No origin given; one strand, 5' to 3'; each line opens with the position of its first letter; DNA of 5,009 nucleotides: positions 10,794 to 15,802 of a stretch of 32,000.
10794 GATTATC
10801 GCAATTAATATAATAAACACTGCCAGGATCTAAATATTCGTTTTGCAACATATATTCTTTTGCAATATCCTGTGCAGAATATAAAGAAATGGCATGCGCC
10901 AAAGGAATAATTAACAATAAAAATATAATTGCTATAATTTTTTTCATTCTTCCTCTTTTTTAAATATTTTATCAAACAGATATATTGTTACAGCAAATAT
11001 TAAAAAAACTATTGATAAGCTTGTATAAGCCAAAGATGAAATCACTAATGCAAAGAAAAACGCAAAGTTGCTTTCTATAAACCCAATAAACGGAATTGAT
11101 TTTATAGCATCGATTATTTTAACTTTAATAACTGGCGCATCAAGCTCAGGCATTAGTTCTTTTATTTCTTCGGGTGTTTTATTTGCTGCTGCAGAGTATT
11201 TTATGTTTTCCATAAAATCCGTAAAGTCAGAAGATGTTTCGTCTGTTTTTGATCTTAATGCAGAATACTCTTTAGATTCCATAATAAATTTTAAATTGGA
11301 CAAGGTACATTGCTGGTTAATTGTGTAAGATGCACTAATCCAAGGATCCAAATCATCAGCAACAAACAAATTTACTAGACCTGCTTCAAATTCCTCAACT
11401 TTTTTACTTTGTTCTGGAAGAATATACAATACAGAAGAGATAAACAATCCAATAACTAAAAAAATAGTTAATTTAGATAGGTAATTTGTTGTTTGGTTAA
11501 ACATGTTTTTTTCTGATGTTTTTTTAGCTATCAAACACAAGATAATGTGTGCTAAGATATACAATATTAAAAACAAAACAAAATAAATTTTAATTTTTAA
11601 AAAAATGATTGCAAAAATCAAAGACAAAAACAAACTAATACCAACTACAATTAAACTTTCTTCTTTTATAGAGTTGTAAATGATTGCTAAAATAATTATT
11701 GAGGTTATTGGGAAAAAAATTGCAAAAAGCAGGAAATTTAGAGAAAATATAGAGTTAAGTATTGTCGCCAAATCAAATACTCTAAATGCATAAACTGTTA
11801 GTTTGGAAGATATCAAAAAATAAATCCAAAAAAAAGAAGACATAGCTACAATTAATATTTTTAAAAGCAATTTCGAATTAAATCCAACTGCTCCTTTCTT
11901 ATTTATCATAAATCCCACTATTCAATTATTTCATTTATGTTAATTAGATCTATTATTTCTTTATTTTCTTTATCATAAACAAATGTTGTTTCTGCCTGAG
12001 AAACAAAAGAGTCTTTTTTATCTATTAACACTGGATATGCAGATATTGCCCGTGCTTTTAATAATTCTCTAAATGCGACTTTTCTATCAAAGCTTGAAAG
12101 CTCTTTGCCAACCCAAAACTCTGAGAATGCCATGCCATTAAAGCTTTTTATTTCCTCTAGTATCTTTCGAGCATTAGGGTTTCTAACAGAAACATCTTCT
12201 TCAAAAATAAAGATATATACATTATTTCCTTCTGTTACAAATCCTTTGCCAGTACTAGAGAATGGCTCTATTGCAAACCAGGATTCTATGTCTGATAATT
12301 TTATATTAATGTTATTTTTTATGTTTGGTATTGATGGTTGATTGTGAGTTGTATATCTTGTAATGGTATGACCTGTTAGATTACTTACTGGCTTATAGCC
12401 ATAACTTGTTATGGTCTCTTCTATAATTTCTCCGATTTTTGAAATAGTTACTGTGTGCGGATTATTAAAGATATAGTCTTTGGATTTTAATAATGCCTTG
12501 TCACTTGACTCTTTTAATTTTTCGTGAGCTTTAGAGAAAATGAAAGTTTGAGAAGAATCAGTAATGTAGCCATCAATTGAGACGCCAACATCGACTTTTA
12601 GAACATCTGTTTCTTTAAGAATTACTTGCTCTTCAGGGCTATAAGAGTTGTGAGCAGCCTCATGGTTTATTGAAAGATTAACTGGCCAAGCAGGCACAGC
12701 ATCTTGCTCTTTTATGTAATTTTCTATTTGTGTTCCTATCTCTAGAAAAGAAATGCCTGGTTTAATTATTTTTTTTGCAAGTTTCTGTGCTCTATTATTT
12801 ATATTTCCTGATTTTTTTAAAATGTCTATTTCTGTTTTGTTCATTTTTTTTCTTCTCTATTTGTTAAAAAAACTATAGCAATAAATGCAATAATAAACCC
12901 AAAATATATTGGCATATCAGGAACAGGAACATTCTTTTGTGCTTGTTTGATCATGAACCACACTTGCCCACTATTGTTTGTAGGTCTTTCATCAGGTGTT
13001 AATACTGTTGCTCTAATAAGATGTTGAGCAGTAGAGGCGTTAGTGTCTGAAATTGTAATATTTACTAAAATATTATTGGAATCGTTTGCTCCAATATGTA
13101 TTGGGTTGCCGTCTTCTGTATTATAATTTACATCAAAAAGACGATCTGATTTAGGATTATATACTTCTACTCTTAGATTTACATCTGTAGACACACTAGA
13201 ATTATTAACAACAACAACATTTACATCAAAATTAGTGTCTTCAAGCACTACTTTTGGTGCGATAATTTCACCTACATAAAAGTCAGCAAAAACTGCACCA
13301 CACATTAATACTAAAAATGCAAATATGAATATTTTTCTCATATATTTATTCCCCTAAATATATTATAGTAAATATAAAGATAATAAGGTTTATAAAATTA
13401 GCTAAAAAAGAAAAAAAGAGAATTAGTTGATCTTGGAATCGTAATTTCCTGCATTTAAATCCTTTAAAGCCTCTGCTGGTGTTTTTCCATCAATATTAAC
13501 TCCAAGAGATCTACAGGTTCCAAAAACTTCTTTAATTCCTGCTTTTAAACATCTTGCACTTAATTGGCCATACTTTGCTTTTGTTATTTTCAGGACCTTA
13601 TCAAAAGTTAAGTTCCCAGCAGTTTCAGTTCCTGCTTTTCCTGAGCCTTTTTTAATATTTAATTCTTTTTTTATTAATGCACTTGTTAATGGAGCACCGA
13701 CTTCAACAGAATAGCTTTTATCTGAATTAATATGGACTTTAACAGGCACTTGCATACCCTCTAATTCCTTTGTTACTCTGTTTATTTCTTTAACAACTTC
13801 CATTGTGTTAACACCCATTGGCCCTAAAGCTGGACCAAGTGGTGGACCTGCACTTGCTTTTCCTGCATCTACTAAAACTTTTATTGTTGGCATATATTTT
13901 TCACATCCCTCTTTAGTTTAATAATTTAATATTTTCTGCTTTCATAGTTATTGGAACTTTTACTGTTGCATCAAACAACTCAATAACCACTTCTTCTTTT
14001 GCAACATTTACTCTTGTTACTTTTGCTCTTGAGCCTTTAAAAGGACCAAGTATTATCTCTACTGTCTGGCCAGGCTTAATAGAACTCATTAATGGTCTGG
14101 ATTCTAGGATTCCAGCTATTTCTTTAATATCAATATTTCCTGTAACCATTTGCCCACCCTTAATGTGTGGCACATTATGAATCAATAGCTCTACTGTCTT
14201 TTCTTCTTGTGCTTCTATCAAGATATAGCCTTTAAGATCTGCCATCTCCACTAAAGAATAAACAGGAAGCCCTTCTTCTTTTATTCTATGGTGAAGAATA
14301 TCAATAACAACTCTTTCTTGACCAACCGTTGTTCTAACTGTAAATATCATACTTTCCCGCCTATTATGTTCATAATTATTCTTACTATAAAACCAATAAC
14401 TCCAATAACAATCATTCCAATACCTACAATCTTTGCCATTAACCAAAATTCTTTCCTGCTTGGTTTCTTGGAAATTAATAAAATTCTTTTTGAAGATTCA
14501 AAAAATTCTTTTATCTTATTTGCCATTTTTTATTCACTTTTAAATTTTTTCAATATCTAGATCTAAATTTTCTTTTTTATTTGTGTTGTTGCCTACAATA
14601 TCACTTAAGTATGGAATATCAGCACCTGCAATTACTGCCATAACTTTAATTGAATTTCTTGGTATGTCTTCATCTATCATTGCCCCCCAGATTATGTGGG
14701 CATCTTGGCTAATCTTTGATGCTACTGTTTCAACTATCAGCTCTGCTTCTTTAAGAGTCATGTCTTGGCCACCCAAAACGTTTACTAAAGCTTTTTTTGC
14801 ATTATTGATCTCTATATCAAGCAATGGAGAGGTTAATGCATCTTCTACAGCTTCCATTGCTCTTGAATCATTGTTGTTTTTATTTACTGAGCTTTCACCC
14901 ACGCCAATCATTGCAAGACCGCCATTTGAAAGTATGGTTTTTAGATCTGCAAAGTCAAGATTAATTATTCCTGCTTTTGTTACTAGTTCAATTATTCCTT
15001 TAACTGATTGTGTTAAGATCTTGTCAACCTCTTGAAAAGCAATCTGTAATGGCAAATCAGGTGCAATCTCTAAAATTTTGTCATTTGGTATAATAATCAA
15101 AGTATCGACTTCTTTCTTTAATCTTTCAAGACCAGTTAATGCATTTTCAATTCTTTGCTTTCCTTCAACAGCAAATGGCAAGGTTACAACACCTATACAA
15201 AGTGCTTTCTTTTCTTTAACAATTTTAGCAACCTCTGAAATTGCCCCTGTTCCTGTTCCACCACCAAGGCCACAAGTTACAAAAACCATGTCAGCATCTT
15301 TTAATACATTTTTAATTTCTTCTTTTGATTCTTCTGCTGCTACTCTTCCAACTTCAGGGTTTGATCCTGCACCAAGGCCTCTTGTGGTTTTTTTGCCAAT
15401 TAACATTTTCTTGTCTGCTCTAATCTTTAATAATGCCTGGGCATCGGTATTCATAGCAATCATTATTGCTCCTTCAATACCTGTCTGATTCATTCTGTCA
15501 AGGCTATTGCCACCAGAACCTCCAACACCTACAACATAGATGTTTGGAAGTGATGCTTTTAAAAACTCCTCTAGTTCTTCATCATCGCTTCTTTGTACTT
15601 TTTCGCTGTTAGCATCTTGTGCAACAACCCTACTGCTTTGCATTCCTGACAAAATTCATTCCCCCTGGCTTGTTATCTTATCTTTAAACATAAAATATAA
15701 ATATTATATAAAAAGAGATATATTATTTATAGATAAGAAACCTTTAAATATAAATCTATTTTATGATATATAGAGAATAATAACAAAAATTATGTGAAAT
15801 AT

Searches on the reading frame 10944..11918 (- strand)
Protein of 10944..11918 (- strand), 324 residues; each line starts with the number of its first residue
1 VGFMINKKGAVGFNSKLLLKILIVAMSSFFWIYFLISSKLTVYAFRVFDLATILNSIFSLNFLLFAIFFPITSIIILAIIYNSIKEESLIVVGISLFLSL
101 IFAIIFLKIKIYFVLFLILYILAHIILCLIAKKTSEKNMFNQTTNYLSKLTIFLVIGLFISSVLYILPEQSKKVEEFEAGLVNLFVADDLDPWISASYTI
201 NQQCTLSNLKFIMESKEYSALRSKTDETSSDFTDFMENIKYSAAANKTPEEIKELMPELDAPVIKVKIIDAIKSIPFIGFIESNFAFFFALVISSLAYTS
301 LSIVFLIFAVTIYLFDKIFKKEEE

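Call 5: search_protein_families(library=pfam, proteins=[window:10944-11918:-], max_evalue=0.1)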
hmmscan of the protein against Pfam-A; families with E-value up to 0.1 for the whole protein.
window:10944-11918:- (324 aa): 0 families

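Call 6: search_protein_families(library=ncbifam, proteins=[window:10944-11918:-], max_evalue=0.1)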
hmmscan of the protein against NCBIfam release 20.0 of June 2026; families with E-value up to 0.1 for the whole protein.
window:10944-11918:- (324 aa): 0 families

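Call 17: find_homologous_proteins(query=window:10944-11918:-, max_evalue=0.001)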
Query window:10944-11918:- (324 aa): 23 proteins with E <= 0.001 among 7844 candidates.
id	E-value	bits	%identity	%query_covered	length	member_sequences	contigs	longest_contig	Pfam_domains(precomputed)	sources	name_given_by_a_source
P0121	4.4e-185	632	98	99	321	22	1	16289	-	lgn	-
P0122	8.5e-159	546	80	99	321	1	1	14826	-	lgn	-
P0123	1.0e-157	542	81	99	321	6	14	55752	-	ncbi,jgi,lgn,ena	jgi:hypothetical protein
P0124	3.6e-135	468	71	99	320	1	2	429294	-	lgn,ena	-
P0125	1.1e-134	467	69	99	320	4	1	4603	-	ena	-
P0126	2.6e-128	446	66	99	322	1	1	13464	-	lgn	-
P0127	4.4e-107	376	59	95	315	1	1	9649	-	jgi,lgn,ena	-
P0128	4.5e-107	376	60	95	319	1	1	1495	-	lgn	-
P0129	5.0e-106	373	55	99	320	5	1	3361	-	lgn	-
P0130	5.5e-98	346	53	96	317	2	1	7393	-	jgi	-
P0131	1.1e-97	345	53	99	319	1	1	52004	-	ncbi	-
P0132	1.3e-92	329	53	91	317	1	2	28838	-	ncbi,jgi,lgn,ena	ncbi:MAG: hypothetical protein WCX82_03355 [archaeon]|jgi:hypothetical protein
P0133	8.3e-83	296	52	97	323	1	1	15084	-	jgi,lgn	-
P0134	1.0e-80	290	47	96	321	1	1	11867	-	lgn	-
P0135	9.1e-80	286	49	96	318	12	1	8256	-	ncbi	-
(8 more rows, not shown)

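Call 21: search_solved_structures(query=A1, max_evalue=10)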
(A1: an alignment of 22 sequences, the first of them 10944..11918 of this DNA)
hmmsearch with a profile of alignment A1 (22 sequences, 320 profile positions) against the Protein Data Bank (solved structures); distinct sequences matched with E-value up to 10: 1.
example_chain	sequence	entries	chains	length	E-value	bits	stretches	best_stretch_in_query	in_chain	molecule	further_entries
2l9j_A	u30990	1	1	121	0.9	11.8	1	185-268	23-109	Matrix protein 2-1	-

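Call 30: predict_structure(alignment_id=A2)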
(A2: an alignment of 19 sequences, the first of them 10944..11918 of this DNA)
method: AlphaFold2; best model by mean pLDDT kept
length: 324 residues; sequences in the alignment: 19
mean_pLDDT: 87.0   pTM: 0.73
mean pLDDT of the five models: 87.0, 83.9, 83.9, 82.6, 80.6
residues with pLDDT >= 90: 183; 70-90: 122; 50-70: 4; < 50: 15
segments of 3 or more residues with pLDDT < 50: 1-13
pLDDT, mean of each block of 10 residues (from residue 1): 35 72 96 92 83 90 94 95 92 96 89 93 96 80 95 96 92 88 79 82 90 92 92 92 84 77 84 83 91 94 94 90 52
secondary structure, 60 per line:
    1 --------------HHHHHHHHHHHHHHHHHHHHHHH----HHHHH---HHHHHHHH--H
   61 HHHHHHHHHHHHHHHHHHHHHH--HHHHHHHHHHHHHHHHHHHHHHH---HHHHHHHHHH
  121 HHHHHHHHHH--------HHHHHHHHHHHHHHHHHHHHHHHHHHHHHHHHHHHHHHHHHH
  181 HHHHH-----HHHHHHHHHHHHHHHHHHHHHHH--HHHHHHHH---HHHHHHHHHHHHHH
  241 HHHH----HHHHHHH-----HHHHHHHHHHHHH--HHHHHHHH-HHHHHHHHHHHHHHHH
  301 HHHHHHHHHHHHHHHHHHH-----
elements in order: H15-37 H42-46 H50-57 H60-82 H85-107 H111-130 H139-185 H191-213 H216-223 H227-244 H249-255 H261-273 H276-283 H285-319

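Call 33: fold_search(model_id=the predicted structure, library=pdb)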
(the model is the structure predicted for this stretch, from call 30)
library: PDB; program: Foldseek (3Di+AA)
matches with E <= 10: 250; with E <= 0.001: 0
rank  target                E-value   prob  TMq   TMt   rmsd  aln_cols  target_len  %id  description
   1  6bpl_A                2.9e-02  0.54  0.16  0.11  26.8       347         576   13  E. coli MsbA in complex with LPS and inhibitor G907 (released 2018-05-02)
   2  6o30_A                5.4e-02  0.57  0.20  0.13  22.6       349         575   13  Lipid A transporter MsbA from Salmonella typhimurium (released 2019-06-12)
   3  9azl_A                5.9e-02  0.60  0.19  0.11  27.3       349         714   12  Cryo-EM structure of the ABC transporter PCAT1 bound with MgADP class1 (released 2024-10-30)
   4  7sel_A                8.4e-02  0.47  0.17  0.12  27.5       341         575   13  E. coli MsbA in complex with LPS and inhibitor G7090 (compound 3) (released 2022-03-09)
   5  6v9z_A                9.2e-02  0.51  0.19  0.11  26.1       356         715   12  Cryo-EM structure of PCAT1 bound to its CtA peptide substrate (released 2020-01-22)
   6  3wme                  9.6e-02  0.44  0.17  0.11  25.4       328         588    8  Crystal structure of an inward-facing eukaryotic ABC multidrug transporter (released 2014-03-19)
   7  5mkk_B                1.2e-01  0.30  0.16  0.11  25.7       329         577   13  Crystal structure of the heterodimeric ABC transporter TmrAB, a homolog of the antigen translocation complex TAP (released 2017-01-18)
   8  9fur_A                1.3e-01  0.41  0.19  0.13  24.9       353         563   14  MsbA in LMNG inward-facing narrow (released 2025-03-19)
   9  8vp9_A                1.4e-01  0.44  0.21  0.12  25.3       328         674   12  Cryo-EM structure of the cysteine-free ABC transporter PCAT1 bound with ADP and Substrate (released 2024-10-30)
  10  8vp5_A                1.5e-01  0.41  0.18  0.10  26.3       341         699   11  Cryo-EM structure of the ABC transporter PCAT1 bound with ADP and Substrate (released 2024-10-30)
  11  3qf4_B                1.5e-01  0.35  0.19  0.12  27.3       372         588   14  Crystal structure of a heterodimeric ABC transporter in its inward-facing conformation (released 2012-03-28)
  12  6bl6_A                1.5e-01  0.30  0.17  0.12  21.9       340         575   11  Crystallization of lipid A transporter MsbA from Salmonella typhimurium (released 2019-01-09)
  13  8t4h_B                1.6e-01  0.44  0.21  0.14  25.7       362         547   11  Transporter associated with antigen processing (TAP) bound to the 8-mer peptide RRYQSTEL (released 2024-06-19)
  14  8vp6_B                1.6e-01  0.38  0.18  0.11  27.4       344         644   12  Cryo-EM structure of the ABC transporter PCAT1 bound with Mg_class_2 (released 2024-10-30)
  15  8vpb_A                1.8e-01  0.44  0.20  0.11  25.1       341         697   11  Cryo-EM structure of the ABC transporter PCAT1 bound with MgADP_Class_2 (released 2024-10-30)
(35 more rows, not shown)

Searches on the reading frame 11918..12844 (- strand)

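Call 5: search_protein_families(library=pfam, proteins=[window:11918-12844:-], max_evalue=0.1)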
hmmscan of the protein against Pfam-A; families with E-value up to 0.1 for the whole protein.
window:11918-12844:- (308 aa): 2 families
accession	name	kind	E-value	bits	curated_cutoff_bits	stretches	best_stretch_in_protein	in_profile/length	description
PF00557.29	Peptidase_M24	-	2.7e-22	80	23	1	8-203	2-190/208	Metallopeptidase family M24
PF08542.16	Rep_fac_C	-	0.099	13.5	23.6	0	11-51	15-54/88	Replication factor C C-terminal domain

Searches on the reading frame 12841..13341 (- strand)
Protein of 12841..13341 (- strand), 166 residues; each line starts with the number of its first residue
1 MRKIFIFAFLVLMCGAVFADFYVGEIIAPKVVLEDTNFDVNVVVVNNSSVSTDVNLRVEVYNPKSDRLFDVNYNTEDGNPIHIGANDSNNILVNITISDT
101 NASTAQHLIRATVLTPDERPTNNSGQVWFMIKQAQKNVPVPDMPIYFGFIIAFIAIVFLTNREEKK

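Call 5: search_protein_families(library=pfam, proteins=[window:12841-13341:-], max_evalue=0.1)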
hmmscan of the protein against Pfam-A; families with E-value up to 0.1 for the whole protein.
window:12841-13341:- (166 aa): 1 family
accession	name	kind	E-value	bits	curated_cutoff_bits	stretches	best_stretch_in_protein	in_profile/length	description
PF06280.18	fn3_5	-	0.098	13.8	27.6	0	30-118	13-87/112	Fn3-like domain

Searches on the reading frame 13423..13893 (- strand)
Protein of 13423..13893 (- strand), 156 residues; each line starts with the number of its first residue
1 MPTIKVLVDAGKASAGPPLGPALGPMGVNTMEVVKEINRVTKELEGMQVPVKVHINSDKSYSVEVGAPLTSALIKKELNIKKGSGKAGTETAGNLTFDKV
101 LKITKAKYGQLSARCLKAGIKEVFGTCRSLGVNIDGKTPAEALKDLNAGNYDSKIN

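Call 85: search_protein_families(library=pfam, proteins=[window:13423-13893:-], max_evalue=0.001)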
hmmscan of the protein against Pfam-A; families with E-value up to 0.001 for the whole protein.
window:13423-13893:- (156 aa): 2 families
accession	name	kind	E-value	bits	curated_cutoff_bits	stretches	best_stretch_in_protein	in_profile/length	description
PF03946.19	Ribosomal_L11_N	-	9.2e-26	89.8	32.9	1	4-61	1-58/58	Ribosomal protein L11, N-terminal domain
PF00298.24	Ribosomal_L11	-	3.4e-19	69.5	21.4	1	68-134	3-69/69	Ribosomal protein L11, RNA binding domain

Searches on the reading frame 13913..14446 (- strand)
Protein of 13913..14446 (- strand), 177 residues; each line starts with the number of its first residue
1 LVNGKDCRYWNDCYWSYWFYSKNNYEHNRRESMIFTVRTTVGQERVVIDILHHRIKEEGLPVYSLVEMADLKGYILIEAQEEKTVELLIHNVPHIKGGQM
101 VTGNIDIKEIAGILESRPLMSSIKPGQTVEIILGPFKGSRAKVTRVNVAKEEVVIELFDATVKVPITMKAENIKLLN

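Call 85: search_protein_families(library=pfam, proteins=[window:13913-14446:-], max_evalue=0.001)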
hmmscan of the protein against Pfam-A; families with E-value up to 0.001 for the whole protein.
window:13913-14446:- (177 aa): 2 families
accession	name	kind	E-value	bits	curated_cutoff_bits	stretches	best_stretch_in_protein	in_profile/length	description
PF03439.18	Spt5-NGN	-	1.3e-17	64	22.4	1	33-114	1-84/84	Early transcription elongation factor of RNA pol II, NGN section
PF00467.35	KOW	-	1.6e-07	31.3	22.3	1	125-156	1-32/32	KOW motif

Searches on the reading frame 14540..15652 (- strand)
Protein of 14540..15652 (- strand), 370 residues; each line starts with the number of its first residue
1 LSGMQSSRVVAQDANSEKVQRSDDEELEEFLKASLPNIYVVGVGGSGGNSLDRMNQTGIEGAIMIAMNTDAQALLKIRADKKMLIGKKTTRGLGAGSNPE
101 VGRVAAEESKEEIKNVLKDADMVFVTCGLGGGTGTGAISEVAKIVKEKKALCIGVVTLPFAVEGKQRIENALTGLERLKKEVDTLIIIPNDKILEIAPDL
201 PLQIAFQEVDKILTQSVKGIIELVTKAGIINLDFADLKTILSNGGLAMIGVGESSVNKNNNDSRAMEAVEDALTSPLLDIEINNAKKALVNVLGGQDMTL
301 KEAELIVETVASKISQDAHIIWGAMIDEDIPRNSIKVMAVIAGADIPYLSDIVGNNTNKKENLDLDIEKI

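Call 85: search_protein_families(library=pfam, proteins=[window:14540-15652:-], max_evalue=0.001)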
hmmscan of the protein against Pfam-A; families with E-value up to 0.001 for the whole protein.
window:14540-15652:- (370 aa): 3 families
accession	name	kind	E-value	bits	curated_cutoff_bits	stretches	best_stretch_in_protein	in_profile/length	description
PF00091.31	Tubulin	-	7.8e-48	163.7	33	1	37-197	1-189/190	Tubulin/FtsZ family, GTPase domain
PF12327.13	FtsZ_C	-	1.3e-27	96.3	27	1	245-344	1-94/95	FtsZ family, C-terminal domain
PF13809.12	Tubulin_2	-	0.00021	21.1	27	1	93-147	115-188/356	Tubulin like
